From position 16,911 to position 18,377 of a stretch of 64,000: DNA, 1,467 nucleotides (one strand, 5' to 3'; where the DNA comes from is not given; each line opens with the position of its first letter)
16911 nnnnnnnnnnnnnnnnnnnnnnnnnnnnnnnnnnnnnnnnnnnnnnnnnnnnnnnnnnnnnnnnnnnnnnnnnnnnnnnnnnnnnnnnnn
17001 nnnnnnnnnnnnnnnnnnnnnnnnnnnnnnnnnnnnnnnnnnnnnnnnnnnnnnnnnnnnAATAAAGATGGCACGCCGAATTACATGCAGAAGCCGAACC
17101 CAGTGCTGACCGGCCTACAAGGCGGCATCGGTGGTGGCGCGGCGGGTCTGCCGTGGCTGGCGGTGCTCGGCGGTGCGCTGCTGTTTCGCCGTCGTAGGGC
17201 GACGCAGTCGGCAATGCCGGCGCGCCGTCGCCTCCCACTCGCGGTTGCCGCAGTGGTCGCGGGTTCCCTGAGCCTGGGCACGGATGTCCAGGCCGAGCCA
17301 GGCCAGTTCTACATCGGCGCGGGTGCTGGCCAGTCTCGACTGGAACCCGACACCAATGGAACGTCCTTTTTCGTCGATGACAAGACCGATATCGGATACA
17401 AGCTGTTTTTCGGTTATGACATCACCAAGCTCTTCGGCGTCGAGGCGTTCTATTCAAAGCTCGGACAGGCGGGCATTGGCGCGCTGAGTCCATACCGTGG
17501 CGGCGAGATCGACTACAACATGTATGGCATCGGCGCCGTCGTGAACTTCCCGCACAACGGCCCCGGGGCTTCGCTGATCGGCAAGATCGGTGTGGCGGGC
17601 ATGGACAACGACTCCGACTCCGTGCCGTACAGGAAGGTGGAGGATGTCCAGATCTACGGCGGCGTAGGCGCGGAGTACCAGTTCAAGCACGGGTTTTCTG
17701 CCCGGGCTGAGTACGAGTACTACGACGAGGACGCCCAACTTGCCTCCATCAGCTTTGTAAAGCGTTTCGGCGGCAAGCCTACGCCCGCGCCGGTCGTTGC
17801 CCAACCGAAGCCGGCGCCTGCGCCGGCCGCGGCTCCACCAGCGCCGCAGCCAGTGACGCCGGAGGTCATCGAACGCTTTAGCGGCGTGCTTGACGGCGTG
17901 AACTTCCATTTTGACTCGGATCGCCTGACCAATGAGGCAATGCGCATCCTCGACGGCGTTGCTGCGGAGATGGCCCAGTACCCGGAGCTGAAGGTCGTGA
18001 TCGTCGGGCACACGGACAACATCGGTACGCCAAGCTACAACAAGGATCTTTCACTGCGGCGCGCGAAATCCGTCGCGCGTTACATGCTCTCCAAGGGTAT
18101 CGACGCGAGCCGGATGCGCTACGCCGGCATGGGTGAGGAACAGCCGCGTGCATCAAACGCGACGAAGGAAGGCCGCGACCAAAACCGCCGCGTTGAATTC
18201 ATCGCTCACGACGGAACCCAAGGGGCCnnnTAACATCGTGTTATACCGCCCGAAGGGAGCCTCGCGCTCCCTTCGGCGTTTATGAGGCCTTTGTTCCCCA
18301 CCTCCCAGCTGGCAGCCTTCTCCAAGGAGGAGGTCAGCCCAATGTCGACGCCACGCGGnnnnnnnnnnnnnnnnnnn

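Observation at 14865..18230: Apparent bacterial polyprotein: adhesin + internal GlyGly-CTERM anchor + second signal peptide + complete OmpA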

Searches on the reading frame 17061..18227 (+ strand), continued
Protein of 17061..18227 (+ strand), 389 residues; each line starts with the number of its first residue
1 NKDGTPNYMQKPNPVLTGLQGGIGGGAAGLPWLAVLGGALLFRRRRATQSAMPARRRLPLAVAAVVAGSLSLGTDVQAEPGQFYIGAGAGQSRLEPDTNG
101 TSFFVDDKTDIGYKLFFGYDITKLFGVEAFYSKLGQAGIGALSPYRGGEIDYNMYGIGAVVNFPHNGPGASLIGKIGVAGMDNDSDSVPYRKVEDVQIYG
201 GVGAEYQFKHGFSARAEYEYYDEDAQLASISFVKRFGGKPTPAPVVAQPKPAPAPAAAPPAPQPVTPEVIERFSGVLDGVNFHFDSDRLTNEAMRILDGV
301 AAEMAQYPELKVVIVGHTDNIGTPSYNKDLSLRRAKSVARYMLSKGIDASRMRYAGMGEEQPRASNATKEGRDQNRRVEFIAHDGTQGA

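Call 90: find_encoding_contigs(protein=P0130, flank=8000, max_places=1)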
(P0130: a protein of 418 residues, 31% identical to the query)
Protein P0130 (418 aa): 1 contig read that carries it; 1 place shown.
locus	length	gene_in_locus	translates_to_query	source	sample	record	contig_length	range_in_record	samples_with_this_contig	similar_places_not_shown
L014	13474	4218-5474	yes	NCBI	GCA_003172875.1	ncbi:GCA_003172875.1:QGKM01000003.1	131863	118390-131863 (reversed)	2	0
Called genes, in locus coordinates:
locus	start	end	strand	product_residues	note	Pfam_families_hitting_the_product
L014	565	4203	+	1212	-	-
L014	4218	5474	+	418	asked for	PF13505:OMP_b-brl, PF01389:OmpA_membrane, PF00691:OmpA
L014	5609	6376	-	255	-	PF13555:AAA_29 (weak), PF02463:SMC_N (faint), PF00005:ABC_tran, PF13304:AAA_21 (weak)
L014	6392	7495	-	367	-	PF00528:BPD_transp_1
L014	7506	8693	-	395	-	PF00528:BPD_transp_1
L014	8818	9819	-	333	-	PF00497:SBP_bac_3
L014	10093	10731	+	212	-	PF07291:MauE, PF07681:DoxX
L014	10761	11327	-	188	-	PF01713:Smr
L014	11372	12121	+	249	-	PF01975:SurE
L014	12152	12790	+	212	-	PF01135:PCMT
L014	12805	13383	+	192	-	PF09335:VTT_dom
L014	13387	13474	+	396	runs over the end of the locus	-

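Call 91: find_encoding_contigs(protein=P0137, flank=8000, max_places=1)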
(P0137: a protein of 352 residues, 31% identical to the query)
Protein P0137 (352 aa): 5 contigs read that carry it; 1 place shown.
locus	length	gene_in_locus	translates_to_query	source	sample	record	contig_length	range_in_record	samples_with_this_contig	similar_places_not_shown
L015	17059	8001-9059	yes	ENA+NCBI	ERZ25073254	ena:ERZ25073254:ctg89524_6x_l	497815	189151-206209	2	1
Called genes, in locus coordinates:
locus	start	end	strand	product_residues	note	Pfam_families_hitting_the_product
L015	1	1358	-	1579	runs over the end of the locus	-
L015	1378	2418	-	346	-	-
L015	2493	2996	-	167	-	-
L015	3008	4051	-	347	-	-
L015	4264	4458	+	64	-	-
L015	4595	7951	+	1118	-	-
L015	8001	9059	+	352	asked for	PF13505:OMP_b-brl, PF01389:OmpA_membrane, PF00691:OmpA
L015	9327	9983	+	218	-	PF01121:CoaE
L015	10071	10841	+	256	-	PF07072:ZapD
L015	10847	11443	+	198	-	-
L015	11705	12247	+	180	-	-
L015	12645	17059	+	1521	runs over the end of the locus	PF00310:GATase_2, PF04898:Glu_syn_central, PF01645:Glu_synthase, PF01493:GXGXG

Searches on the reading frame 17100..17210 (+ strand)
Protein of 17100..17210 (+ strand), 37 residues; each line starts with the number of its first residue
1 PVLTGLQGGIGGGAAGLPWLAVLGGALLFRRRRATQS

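Call 23: search_protein_families(library=ncbifam, proteins=[window:17100-17210:+], max_evalue=10)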
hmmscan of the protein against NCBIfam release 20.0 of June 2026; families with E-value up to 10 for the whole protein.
window:17100-17210:+ (37 aa): 5 families
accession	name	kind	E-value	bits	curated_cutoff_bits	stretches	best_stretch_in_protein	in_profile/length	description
TIGR03382.1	GC_trans_RRR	domain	0.0008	20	15.85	1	9-33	6-27/27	MYXO-CTERM sorting domain-containing protein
TIGR03501.1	GlyGly_CTERM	domain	0.016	15.9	15.5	1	11-32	1-22/22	GlyGly-CTERM sorting domain-containing protein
TIGR03901.2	MYXO-CTERM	domain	0.034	14.5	20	1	11-33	10-33/34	MYXO-CTERM sorting domain-containing protein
TIGR01167.1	LPXTG_anchor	domain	0.073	13.8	15.9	1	7-33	8-32/34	LPXTG cell wall anchor domain-containing protein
NF051874.1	PVV_CTERM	equivalog_domain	0.17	11.7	27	1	9-34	11-33/38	PVV-CTERM domain-containing choice-of-anchor G protein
